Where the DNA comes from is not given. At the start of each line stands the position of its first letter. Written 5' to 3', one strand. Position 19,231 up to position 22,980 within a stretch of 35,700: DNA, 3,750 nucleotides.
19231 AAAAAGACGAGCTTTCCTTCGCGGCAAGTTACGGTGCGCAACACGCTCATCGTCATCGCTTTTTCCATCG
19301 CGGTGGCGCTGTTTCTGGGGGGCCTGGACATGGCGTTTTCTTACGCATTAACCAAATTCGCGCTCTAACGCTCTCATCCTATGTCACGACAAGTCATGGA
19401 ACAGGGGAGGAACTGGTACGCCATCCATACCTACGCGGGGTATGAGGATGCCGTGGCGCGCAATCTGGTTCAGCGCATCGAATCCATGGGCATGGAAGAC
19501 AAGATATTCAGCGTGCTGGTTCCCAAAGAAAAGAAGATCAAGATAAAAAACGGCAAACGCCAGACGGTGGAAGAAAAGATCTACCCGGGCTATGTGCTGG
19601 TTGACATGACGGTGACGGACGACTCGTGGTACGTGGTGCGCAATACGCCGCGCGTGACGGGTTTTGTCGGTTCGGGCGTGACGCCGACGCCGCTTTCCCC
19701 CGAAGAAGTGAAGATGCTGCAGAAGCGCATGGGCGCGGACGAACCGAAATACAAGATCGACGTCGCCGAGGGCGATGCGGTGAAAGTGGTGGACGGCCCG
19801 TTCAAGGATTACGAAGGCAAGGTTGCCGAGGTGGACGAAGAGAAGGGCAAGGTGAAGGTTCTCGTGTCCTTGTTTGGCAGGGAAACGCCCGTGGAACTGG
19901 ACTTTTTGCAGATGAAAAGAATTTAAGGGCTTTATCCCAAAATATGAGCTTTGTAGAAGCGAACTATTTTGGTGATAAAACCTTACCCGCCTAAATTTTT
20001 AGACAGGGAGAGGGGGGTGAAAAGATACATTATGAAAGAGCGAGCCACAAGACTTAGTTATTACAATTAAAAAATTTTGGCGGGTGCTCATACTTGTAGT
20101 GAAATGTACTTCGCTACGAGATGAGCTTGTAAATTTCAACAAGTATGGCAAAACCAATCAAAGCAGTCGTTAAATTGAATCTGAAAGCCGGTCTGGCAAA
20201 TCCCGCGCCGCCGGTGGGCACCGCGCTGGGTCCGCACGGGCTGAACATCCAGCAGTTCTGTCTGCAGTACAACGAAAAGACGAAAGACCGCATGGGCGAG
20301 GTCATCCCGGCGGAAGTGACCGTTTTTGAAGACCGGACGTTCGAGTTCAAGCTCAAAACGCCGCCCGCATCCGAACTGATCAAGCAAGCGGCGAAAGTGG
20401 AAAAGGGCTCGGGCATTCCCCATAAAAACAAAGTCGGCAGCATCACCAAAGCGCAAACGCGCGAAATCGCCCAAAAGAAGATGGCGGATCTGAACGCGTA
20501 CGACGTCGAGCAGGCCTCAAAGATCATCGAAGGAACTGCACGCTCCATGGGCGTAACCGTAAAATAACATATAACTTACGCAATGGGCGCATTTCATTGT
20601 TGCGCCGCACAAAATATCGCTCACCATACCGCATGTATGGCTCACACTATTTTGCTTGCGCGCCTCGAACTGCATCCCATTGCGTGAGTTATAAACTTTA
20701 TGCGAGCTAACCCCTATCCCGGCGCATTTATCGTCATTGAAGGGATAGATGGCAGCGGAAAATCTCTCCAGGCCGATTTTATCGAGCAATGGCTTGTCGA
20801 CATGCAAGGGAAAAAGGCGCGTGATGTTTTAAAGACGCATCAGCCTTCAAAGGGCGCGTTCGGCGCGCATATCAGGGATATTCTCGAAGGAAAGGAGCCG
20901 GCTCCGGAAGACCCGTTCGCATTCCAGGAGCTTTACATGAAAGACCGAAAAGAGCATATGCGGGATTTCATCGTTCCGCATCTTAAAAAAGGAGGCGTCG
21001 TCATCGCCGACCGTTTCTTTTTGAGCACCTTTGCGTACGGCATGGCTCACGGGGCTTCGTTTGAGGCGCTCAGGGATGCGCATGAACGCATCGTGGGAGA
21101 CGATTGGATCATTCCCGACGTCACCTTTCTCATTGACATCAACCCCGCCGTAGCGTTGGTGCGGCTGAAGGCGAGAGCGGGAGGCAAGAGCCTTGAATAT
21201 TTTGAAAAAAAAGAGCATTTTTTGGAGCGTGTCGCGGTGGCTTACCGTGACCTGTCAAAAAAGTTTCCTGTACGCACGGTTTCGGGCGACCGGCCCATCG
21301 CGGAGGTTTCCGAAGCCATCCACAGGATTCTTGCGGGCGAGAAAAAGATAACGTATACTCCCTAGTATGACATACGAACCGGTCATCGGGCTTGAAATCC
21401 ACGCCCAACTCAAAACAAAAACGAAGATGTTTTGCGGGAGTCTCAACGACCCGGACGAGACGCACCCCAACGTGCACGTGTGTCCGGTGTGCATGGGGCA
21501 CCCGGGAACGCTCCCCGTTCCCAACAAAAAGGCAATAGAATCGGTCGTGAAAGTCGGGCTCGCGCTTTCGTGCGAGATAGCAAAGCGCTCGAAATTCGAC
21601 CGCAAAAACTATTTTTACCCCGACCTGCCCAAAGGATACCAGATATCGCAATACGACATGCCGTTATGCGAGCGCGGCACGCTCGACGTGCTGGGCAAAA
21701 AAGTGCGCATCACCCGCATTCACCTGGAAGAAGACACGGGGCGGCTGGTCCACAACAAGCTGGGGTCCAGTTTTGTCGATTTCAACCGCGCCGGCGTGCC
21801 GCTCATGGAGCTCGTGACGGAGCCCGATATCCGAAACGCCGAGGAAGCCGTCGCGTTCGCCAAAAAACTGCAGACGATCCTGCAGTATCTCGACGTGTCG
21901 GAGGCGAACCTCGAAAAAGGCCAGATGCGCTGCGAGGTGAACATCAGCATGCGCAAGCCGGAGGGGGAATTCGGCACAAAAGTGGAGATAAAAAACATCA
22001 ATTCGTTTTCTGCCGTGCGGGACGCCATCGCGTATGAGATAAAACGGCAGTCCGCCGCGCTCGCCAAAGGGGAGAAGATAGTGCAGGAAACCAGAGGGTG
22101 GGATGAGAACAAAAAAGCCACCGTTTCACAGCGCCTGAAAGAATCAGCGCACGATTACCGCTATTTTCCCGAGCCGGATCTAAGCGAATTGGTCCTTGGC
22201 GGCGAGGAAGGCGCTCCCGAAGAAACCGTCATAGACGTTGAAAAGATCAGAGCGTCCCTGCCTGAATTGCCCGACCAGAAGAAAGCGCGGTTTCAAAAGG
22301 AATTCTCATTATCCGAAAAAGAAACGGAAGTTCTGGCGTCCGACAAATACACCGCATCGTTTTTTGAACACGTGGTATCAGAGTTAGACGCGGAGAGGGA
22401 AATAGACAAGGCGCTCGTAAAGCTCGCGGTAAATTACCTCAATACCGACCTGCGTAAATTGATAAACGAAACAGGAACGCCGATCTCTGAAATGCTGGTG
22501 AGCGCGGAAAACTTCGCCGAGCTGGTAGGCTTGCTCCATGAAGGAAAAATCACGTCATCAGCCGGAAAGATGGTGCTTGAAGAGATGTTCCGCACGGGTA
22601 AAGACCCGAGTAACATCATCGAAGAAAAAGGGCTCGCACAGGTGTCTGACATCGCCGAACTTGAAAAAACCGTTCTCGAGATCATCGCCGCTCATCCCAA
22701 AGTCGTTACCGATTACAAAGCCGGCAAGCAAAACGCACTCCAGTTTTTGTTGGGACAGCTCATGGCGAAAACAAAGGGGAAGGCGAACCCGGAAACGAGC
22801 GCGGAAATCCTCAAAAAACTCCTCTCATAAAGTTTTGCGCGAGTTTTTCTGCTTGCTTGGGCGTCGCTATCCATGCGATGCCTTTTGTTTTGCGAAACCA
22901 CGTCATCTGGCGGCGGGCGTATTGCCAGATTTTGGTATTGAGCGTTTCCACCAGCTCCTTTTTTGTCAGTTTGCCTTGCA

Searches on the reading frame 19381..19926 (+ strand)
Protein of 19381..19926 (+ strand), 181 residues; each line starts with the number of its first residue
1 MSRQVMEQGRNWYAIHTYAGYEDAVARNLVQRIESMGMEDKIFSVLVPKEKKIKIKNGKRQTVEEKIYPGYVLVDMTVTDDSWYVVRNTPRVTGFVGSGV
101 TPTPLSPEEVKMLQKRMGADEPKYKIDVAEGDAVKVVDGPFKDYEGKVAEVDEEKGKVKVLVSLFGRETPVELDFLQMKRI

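Call 9: search_protein_families(library=pfam, proteins=[window:19381-19926:+], max_evalue=0.001)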
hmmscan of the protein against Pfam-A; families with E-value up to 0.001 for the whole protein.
window:19381-19926:+ (181 aa): 2 families
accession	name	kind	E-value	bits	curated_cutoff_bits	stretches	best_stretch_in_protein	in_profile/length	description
PF02357.24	NusG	-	4.9e-29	101.1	22.2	1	11-113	2-92/93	Transcription termination factor nusG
PF00467.35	KOW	-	3.7e-08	33.3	22.3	1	130-160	1-29/32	KOW motif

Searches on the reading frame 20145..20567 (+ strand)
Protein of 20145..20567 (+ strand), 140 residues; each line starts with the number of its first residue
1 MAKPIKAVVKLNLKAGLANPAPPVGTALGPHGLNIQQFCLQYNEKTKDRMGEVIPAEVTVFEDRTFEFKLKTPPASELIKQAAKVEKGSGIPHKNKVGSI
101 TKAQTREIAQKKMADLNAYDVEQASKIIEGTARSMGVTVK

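Call 10: search_protein_families(library=pfam, proteins=[window:20145-20567:+], max_evalue=0.001)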
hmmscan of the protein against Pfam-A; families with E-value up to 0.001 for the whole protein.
window:20145-20567:+ (140 aa): 2 families
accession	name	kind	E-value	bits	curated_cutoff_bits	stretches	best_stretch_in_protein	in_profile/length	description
PF00298.24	Ribosomal_L11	-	1.6e-28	99.4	21.4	1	71-139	1-69/69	Ribosomal protein L11, RNA binding domain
PF03946.19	Ribosomal_L11_N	-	6.4e-24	83.9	32.9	1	9-66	1-58/58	Ribosomal protein L11, N-terminal domain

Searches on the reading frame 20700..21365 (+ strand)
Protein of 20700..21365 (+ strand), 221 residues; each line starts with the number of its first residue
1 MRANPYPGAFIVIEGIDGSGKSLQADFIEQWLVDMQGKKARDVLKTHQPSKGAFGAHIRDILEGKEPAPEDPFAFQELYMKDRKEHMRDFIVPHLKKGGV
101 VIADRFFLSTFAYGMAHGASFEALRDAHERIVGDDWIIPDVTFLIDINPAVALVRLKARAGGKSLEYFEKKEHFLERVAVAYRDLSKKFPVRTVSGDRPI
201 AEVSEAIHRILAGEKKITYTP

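Call 10: search_protein_families(library=pfam, proteins=[window:20700-21365:+], max_evalue=0.001)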
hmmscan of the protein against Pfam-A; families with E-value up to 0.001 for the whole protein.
window:20700-21365:+ (221 aa): 1 family
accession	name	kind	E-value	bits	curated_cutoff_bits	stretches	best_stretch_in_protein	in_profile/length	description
PF02223.23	Thymidylate_kin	-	9.9e-32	110.6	27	1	13-207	1-185/185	Thymidylate kinase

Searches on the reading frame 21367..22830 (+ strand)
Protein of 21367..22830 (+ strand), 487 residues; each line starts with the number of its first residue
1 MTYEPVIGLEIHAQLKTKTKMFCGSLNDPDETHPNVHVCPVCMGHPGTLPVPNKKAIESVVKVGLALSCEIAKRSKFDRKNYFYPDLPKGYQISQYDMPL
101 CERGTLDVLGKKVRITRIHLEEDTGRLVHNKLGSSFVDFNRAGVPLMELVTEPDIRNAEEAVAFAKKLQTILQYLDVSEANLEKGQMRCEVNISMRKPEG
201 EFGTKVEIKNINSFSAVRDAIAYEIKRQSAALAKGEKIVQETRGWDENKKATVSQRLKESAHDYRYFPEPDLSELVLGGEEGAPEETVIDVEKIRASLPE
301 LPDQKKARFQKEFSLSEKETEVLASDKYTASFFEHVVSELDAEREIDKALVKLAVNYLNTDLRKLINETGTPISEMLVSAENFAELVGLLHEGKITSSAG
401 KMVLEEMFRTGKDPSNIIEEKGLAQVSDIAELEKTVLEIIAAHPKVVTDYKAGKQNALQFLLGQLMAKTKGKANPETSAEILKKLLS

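Call 10: search_protein_families(library=pfam, proteins=[window:21367-22830:+], max_evalue=0.001)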
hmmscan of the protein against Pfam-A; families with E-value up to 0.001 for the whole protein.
window:21367-22830:+ (487 aa): 2 families
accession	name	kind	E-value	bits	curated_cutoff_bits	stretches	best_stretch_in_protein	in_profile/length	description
PF02934.20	GatB_N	-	6.8e-116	386.7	23.4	1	6-277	2-271/277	GatB/GatE catalytic domain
PF02637.23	GatB_Yqey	-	2.4e-43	148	27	1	351-486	13-148/148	GatB domain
